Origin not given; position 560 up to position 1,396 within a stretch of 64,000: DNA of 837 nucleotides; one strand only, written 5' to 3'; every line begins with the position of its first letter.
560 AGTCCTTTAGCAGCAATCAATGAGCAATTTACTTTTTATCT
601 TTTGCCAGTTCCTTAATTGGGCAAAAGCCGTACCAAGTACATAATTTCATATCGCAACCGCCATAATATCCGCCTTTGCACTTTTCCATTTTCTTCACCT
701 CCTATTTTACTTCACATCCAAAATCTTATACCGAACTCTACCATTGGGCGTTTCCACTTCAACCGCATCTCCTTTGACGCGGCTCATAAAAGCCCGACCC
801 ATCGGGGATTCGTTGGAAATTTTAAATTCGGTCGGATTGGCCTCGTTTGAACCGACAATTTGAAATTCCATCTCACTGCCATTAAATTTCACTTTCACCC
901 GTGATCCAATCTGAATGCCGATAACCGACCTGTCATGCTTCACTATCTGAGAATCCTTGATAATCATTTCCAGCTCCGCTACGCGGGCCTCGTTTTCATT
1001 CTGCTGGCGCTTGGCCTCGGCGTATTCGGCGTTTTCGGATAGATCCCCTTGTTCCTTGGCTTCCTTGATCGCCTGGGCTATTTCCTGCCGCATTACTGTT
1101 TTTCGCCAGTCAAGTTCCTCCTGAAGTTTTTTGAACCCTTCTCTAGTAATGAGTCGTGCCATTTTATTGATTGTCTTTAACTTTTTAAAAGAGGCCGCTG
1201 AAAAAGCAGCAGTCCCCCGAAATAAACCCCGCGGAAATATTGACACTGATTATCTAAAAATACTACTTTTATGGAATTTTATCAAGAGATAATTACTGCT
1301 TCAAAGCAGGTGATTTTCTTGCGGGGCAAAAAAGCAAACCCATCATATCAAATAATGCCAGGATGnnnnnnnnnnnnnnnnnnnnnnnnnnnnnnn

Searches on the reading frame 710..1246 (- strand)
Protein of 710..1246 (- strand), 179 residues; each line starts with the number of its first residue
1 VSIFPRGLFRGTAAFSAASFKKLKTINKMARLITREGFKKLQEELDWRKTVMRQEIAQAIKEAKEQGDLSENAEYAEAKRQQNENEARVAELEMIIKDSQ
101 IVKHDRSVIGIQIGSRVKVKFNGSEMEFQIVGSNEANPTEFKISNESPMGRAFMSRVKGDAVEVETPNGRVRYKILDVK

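Call 80: search_protein_families(library=padloc, alignment_id=A5, max_evalue=0.00001)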
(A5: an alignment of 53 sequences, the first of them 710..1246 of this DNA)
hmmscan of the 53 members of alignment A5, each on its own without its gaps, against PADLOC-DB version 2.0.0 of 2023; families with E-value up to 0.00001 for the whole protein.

A. member 1, window:710-1246:- (179 aa): 0 families

B. families by the number of members that match (of 53 scanned): 19 families
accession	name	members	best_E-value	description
PDLC03961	ShosA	1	3e-63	-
PDLC03927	PsyrA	1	7e-35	-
PDLC02865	DpdF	1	1.5e-25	DpdF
PDLC03684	HEase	1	4.6e-25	homing endonuclease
PDLC02215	QatD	1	6.2e-20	-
PDLC02997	ShosA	1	3.6e-17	-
PDLC04999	PDC-S33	1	4.1e-17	-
PDLC00405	SduA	1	6.6e-14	DUF4263 domain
PDLC04055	PD-T4-6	1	3.7e-11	-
PDLC00441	ThsC2|ThsC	1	3.7e-09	HIT family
PDLC04559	PDC-M28B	1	2.6e-08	-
PDLC04725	PDC-M60B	1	1.3e-07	-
PDLC03699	HEase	1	1.6e-07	homing endonuclease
PDLC01879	CARF3--CARF_TM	1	6e-07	-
PDLC00935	Cas2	1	1.6e-06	CRISPR-associated endonuclease Cas2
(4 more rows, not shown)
